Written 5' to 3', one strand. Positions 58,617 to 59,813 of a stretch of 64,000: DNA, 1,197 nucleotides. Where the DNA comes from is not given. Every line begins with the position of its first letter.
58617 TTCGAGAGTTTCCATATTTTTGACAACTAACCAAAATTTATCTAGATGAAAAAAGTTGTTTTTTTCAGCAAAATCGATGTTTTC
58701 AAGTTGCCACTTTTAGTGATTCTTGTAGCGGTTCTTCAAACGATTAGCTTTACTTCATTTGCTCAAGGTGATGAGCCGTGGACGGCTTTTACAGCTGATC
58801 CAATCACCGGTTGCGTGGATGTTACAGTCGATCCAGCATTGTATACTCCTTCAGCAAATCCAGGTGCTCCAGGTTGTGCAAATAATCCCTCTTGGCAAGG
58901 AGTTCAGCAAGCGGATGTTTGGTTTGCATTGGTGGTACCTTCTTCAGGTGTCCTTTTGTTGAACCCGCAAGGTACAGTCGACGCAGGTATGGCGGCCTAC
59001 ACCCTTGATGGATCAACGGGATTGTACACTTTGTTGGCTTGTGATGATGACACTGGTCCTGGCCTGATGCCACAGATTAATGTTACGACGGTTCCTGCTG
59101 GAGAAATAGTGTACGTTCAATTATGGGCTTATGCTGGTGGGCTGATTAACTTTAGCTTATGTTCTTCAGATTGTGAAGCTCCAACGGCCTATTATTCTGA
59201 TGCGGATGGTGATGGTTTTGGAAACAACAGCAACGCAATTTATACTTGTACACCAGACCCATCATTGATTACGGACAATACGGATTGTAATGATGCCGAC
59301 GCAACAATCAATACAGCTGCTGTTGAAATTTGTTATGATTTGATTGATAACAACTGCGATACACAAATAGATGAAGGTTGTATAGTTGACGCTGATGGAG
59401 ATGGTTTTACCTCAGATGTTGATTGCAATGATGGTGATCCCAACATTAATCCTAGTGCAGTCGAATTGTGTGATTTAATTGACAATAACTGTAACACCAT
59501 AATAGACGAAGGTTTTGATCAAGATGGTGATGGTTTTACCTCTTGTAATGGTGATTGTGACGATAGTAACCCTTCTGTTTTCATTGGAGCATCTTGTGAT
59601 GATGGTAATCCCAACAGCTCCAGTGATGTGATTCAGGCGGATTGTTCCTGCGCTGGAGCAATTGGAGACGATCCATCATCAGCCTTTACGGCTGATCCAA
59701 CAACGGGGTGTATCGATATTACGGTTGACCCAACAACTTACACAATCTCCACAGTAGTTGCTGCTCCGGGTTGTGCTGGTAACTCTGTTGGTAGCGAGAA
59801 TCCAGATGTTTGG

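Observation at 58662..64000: Giant ORF missing from the supplied ORF track: more than 1779 codons open to the window end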

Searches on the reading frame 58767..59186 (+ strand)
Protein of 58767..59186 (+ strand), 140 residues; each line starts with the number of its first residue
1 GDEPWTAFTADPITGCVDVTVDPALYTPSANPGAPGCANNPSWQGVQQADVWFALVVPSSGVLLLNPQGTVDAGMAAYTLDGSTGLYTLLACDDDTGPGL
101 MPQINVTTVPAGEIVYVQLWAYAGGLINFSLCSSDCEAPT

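Call 14: search_protein_families(library=pfam, max_evalue=10, proteins=[window:58767-59186:+])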
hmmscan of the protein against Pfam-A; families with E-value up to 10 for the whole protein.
seq(140 aa): 0 families

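Call 22: find_homologous_proteins(query=A1, max_evalue=0.001)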
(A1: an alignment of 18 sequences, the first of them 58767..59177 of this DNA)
Query A1 (18 sequences): 3362 candidates shared short words with the query, none scored E <= 0.001.

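Call 23: search_solved_structures(query=A1, max_evalue=10, show_alignments=2)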
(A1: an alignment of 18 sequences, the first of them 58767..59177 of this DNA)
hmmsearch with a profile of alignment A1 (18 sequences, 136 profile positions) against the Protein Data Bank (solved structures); distinct sequences matched with E-value up to 10: 1.
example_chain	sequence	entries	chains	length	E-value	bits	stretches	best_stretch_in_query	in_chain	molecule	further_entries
4b2n_A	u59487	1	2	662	0.51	13.6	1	69-132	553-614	70 KDA PROTEIN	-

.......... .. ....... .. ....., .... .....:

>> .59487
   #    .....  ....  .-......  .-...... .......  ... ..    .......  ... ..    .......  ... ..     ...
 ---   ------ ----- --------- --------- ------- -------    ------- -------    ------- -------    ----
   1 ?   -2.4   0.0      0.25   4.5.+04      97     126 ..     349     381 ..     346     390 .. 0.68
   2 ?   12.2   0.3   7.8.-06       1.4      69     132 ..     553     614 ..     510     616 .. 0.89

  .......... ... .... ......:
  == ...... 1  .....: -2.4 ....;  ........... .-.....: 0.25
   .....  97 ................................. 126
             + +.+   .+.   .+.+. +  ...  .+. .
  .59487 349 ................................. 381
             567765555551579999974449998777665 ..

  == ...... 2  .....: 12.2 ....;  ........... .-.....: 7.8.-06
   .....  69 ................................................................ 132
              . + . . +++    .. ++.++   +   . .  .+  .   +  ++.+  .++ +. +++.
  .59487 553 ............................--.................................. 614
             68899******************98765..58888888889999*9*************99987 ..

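Call 31: predict_structure(alignment_id=A1)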
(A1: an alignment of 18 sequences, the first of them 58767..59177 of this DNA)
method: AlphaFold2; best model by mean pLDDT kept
length: 137 residues; sequences in the alignment: 18
mean_pLDDT: 77.3   pTM: 0.77
mean pLDDT of the five models: 77.3, 74.4, 74.1, 71.0, 66.9
residues with pLDDT >= 90: 6; 70-90: 93; 50-70: 37; < 50: 1
segments of 3 or more residues with pLDDT < 50: none
pLDDT, mean of each block of 10 residues (from residue 1): 61 68 81 64 68 84 82 87 84 88 89 87 78 54
secondary structure, 60 per line:
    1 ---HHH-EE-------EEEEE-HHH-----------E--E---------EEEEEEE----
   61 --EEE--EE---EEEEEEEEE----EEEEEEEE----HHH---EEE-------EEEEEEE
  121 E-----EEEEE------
elements in order: E17-21 E50-56 E63-65 E73-81 E86-93 E104-106 E114-121 E127-131

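Call 33: search_protein_representatives(alignment_id=A1)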
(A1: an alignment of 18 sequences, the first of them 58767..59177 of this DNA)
Query: 18 sequences, 136 profile positions. Proteins with E-value up to 0.001 (for the whole library): 3184; up to 1e-10: 1297; up to 1e-30: 181. The best 150 are listed.
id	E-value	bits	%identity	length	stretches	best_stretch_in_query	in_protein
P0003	5.1e-183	615.9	-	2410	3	1-136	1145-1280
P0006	5.3e-171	577.0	-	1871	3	1-135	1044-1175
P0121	2.0e-163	552.5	-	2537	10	2-132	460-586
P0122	1.3e-138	472.1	-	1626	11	2-132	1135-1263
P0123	1.2e-125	430.2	-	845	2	1-136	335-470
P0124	6.3e-125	427.8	-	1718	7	2-131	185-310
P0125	1.6e-101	352.0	-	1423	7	2-132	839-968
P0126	1.2e-99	345.9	-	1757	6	2-131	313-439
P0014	5.3e-97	337.4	-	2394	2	1-136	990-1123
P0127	1.3e-96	336.2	-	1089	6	2-133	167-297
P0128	6.0e-96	334.0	-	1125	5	2-134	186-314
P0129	1.1e-84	297.5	-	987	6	28-134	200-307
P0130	3.2e-84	296.0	-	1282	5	2-132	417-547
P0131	3.9e-83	292.5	-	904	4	2-133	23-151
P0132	8.9e-79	278.4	-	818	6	2-132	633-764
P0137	7.0e-69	246.3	-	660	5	2-131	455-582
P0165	1.2e-54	200.3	-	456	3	2-131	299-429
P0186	7.5e-45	168.5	-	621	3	9-133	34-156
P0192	2.7e-43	163.5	-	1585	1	2-135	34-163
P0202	1.2e-41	158.2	-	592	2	2-134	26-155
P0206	3.2e-40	153.5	-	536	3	2-131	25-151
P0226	5.9e-37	142.9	-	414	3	2-133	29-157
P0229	1.2e-36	141.9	-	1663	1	3-135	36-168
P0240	9.1e-36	139.1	-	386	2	2-134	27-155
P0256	2.1e-34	134.7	-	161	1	21-122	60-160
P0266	1.4e-33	132.0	-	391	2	2-134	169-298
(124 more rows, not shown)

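Call 34: search_protein_families(library=pfam, max_evalue=0.01, proteins=[P0131, P0137, P0165, P0226, P0240, P0256, P0266, P0206, P0202, P0186])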
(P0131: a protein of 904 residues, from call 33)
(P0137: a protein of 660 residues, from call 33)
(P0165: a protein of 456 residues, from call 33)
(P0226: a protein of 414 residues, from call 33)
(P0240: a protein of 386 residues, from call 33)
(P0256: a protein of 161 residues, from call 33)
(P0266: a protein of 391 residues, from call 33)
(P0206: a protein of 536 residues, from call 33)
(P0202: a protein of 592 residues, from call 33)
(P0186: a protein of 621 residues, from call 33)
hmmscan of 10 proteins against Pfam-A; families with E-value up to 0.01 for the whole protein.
P0131 (904 aa): 3 families
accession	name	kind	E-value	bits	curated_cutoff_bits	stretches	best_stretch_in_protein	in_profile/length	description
PF23759.1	GBD_T9SS_assoc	-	4.3e-24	85.5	27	4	161-277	2-105/116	Galactose binding domain-like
PF18962.6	Por_Secre_tail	-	1.8e-10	41.4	27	1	828-894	2-67/75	Secretion system C-terminal sorting domain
PF16656.11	Pur_ac_phosph_N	-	0.00013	22.9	30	0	483-555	19-82/93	Purple acid Phosphatase, N-terminal domain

P0137 (660 aa): 4 families
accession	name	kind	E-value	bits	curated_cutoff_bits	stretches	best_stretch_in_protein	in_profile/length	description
PF23759.1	GBD_T9SS_assoc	-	4.7e-13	49.9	27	0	316-412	2-92/116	Galactose binding domain-like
PF04151.21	PPC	-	1.1e-06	29.9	25.9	0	89-149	8-66/70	Bacterial pre-peptidase C-terminal domain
PF18416.6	GbpA_2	-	0.005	17.5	26.6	0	556-575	11-30/101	N-acetylglucosamine binding protein domain 2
PF16656.11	Pur_ac_phosph_N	-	0.0082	17.1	30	0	124-154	55-79/93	Purple acid Phosphatase, N-terminal domain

P0165 (456 aa): 2 families
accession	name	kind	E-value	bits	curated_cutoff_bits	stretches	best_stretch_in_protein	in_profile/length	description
PF23759.1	GBD_T9SS_assoc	-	2.2e-15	57.4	27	3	21-113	1-87/116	Galactose binding domain-like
PF04151.21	PPC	-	1.9e-05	25.9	25.9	0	206-251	4-48/70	Bacterial pre-peptidase C-terminal domain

P0226 (414 aa): 2 families
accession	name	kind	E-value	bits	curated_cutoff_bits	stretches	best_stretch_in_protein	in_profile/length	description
PF23759.1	GBD_T9SS_assoc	-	2.9e-16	60.2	27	2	28-144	2-105/116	Galactose binding domain-like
PF16656.11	Pur_ac_phosph_N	-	0.00013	22.9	30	0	380-410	52-82/93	Purple acid Phosphatase, N-terminal domain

P0240 (386 aa): 2 families
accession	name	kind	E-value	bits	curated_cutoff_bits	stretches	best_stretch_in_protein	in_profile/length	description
PF18962.6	Por_Secre_tail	-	1.1e-07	32.5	27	1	309-385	1-75/75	Secretion system C-terminal sorting domain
PF13585.12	CHU_C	-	0.0039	17.7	27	1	309-375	7-74/86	CHU_C Type IX secretion signal domain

P0256 (161 aa): 0 families

P0266 (391 aa): 4 families
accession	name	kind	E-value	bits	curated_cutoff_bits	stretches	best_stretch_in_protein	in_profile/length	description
PF23759.1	GBD_T9SS_assoc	-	2e-07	31.7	27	1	28-116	2-86/116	Galactose binding domain-like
PF18962.6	Por_Secre_tail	-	2e-06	28.4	27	1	315-390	1-75/75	Secretion system C-terminal sorting domain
PF04151.21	PPC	-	0.0009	20.5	25.9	0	213-275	4-63/70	Bacterial pre-peptidase C-terminal domain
PF13585.12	CHU_C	-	0.0069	16.9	27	0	325-382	17-78/86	CHU_C Type IX secretion signal domain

P0206 (536 aa): 1 family
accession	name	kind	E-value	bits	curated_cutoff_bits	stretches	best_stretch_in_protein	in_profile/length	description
PF23759.1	GBD_T9SS_assoc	-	4e-17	63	27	3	23-115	1-88/116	Galactose binding domain-like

P0202 (592 aa): 2 families
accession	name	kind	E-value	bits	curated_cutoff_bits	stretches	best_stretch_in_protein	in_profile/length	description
PF23759.1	GBD_T9SS_assoc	-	2.4e-16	60.5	27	2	24-142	1-106/116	Galactose binding domain-like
PF04151.21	PPC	-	0.00068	20.9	25.9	0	206-268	4-63/70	Bacterial pre-peptidase C-terminal domain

P0186 (621 aa): 3 families
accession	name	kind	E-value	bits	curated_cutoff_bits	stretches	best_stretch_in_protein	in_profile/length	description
PF23759.1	GBD_T9SS_assoc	-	1.6e-27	96.5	27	3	23-141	1-103/116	Galactose binding domain-like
PF18962.6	Por_Secre_tail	-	1.7e-13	51.1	27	1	548-620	1-75/75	Secretion system C-terminal sorting domain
PF04151.21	PPC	-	9.8e-06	26.8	25.9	0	71-140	4-68/70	Bacterial pre-peptidase C-terminal domain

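Call 35: fold_search(model_id=the predicted structure, library=pdb)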
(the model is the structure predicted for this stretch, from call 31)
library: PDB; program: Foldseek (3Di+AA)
matches with E <= 10: 1734; with E <= 0.001: 0
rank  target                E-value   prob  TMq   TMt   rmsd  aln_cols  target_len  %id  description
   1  3wno_A                2.5e-03  0.97  0.35  0.10  10.3       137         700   14  D308A mutant of Bacillus circulans T-3040 cycloisomaltooligosaccharide glucanotransferase complexed with cycloisomalto (released 2014-02-05)
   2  8j3y_A                3.6e-03  0.98  0.39  0.18   8.9       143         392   12  Crystal structure of CBM6E E168Q in complex with oligosaccharides (released 2024-04-24)
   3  2cdo_B                3.6e-03  0.97  0.36  0.36   9.2       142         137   14  structure of agarase carbohydrate binding module in complex with neoagarohexaose (released 2006-02-16)
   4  9no3_A                4.8e-03  0.99  0.33  0.13   6.2        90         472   18  The bifunctional arabinofuranosidase/xylosidase from metagenome of Pseudacanthotermes militaris. (released 2025-10-08)
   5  9pzi_H                5.4e-03  0.99  0.43  0.46   6.3       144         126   12  Crystal Structure of synthetic antibody COP-2 in complex with the C-terminal domain of Clostridium perfringens enterot (released 2025-08-20)
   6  9j7x                  5.4e-03  0.99  0.42  0.47   6.3       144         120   12  Crystal structure of quintuple mutant C terminal fragment of Clostridium perfringens enterotoxin (C-CPEm19) (released 2025-06-18)
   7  2v72                  5.4e-03  0.95  0.36  0.36   9.6       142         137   11  The structure of the family 32 CBM from C. perfringens NanJ in complex with galactose (released 2007-08-21)
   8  9no3_D                6.0e-03  0.94  0.37  0.15  12.2       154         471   15  The bifunctional arabinofuranosidase/xylosidase from metagenome of Pseudacanthotermes militaris. (released 2025-10-08)
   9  5w6h_A                6.7e-03  0.97  0.41  0.11  10.2       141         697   10  Crystal structure of Bacteriophage CBA120 tailspike protein 4 enzymatically active domain (TSP4dN, orf213) (released 2018-10-24)
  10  3x29_B                7.5e-03  0.99  0.44  0.50   6.2       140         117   13  CRYSTAL STRUCTURE of MOUSE CLAUDIN-19 IN COMPLEX with C-TERMINAL FRAGMENT OF CLOSTRIDIUM PERFRINGENS ENTEROTOXIN (released 2015-01-21)
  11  1o6u_C                7.9e-03  1.00  0.41  0.17   4.4        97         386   14  The Crystal Structure of Human Supernatant Protein Factor (released 2003-10-17)
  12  7fcn_A                8.3e-03  1.00  0.44  0.56   4.5       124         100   12  Crystal strcture of PirA insecticidal protein from Photorhabdus akhurstii (released 2022-07-20)
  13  7kp4_B                8.3e-03  0.99  0.43  0.44   6.2       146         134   12  Crystal structure of human claudin-4 in complex with Clostridium perfringens enterotoxin C-terminal domain (released 2020-12-09)
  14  4gwn_A                8.3e-03  0.94  0.40  0.14  12.1       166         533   14  Crystal structure of human mature meprin beta (released 2012-09-19)
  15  3wnn_B                8.3e-03  0.90  0.35  0.10  10.2       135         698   13  D308A mutant of Bacillus circulans T-3040 cycloisomaltooligosaccharide glucanotransferase complexed with isomaltooctao (released 2014-02-05)
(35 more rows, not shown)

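Call 62: search_protein_families(library=pfam, max_evalue=0.001, proteins=[P0229, P0192, P0121, P0122, P0124])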
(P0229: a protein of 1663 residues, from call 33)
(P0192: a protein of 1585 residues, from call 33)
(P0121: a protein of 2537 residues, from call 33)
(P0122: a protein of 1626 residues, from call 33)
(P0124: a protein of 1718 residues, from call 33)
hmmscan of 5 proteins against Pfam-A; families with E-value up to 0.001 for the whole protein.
P0229 (1663 aa): 2 families
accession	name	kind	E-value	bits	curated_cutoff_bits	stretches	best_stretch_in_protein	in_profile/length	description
PF13585.12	CHU_C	-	3e-10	40.5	27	1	1571-1647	3-73/86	CHU_C Type IX secretion signal domain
PF18911.6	PKD_4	-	7.5e-05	23.1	27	0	1490-1563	11-83/85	PKD domain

P0192 (1585 aa): 3 families
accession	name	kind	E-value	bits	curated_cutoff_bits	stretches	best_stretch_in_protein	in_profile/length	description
PF13585.12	CHU_C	-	3.5e-13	49.9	27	1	1495-1566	4-72/86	CHU_C Type IX secretion signal domain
PF11617.13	Cu-binding_MopE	-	5.8e-05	23.7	27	1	198-225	1-27/30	Putative metal-binding motif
PF23759.1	GBD_T9SS_assoc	-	0.00055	20.6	27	0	34-124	3-87/116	Galactose binding domain-like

P0121 (2537 aa): 7 families
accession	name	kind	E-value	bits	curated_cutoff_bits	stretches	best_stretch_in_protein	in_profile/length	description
PF13573.12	SprB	-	2.8e-32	110.5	28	5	1910-1942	3-35/37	SprB repeat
PF23759.1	GBD_T9SS_assoc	-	1.4e-30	106.3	27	1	1280-1372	3-88/116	Galactose binding domain-like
PF13585.12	CHU_C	-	3.5e-22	78.8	27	1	2448-2520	1-73/86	CHU_C Type IX secretion signal domain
PF04151.21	PPC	-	4.6e-08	34.3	25.9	0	90-154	4-62/70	Bacterial pre-peptidase C-terminal domain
PF07495.19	Y_Y_Y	-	0.00013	22.2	26.6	0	2255-2276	27-48/65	Y_Y_Y domain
PF18416.6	GbpA_2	-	0.00018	22.1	26.6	0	1245-1258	13-26/101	N-acetylglucosamine binding protein domain 2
PF06832.18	BiPBP_C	-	0.00065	20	26.8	0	1790-1819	54-87/90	Penicillin-Binding Protein C-terminus Family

P0122 (1626 aa): 3 families
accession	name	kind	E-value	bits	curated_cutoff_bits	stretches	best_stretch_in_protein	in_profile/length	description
PF23759.1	GBD_T9SS_assoc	-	3.4e-59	198.7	27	2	30-147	6-108/116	Galactose binding domain-like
PF04151.21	PPC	-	8.5e-18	65.4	25.9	0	905-974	4-68/70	Bacterial pre-peptidase C-terminal domain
PF18962.6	Por_Secre_tail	-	1.6e-14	54.4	27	1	1556-1621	1-71/75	Secretion system C-terminal sorting domain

P0124 (1718 aa): 5 families
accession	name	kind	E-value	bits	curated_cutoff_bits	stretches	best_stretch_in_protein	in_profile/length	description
PF19081.6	Ig_7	-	1.2e-33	115.7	27.3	4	1307-1383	1-83/84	Ig-like domain CHU_C associated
PF23759.1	GBD_T9SS_assoc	-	4.2e-22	79.1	27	0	197-274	16-87/116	Galactose binding domain-like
PF13585.12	CHU_C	-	1.3e-19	70.6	27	1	1629-1701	1-73/86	CHU_C Type IX secretion signal domain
PF01483.27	P_proprotein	-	3.4e-12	46.7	21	1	64-170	5-86/86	Proprotein convertase P-domain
PF18416.6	GbpA_2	-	0.00019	22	26.6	0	698-714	11-27/101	N-acetylglucosamine binding protein domain 2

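Call 72: search_protein_families(library=pfam, alignment_id=A1, max_evalue=1)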
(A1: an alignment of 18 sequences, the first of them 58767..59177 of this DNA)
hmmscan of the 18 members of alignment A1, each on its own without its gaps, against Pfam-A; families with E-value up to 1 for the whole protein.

A. member 1, window:58767-59177:+ (137 aa): 0 families

B. families by the number of members that match (of 18 scanned): 6 families
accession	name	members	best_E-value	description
PF23759.1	GBD_T9SS_assoc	2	0.055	Galactose binding domain-like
PF04151.21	PPC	1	0.03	Bacterial pre-peptidase C-terminal domain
PF17756.7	RET_CLD1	1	0.066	RET Cadherin like domain 1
PF19986.4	DUF6422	1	0.11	Family of unknown function (DUF6422)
PF06934.16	CTI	1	0.21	Fatty acid cis/trans isomerase (CTI)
PF25681.1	Phage_TTP_17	1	0.32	Phage tail tube protein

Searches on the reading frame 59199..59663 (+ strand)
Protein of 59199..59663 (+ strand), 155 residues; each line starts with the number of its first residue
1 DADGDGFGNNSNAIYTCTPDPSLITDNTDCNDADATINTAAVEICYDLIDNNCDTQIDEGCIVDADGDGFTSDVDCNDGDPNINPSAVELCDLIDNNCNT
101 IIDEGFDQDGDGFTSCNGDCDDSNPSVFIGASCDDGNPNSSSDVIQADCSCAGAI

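Call 54: search_solved_structures(query=window:59199-59663:+, max_evalue=10, show_alignments=3)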
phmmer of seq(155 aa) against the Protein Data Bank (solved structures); distinct sequences matched with E-value up to 10: 1.
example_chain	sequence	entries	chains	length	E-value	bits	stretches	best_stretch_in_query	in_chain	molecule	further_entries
2vov_A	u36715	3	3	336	2.5e-05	27.5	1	63-100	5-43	SURFACE-ASSOCIATED PROTEIN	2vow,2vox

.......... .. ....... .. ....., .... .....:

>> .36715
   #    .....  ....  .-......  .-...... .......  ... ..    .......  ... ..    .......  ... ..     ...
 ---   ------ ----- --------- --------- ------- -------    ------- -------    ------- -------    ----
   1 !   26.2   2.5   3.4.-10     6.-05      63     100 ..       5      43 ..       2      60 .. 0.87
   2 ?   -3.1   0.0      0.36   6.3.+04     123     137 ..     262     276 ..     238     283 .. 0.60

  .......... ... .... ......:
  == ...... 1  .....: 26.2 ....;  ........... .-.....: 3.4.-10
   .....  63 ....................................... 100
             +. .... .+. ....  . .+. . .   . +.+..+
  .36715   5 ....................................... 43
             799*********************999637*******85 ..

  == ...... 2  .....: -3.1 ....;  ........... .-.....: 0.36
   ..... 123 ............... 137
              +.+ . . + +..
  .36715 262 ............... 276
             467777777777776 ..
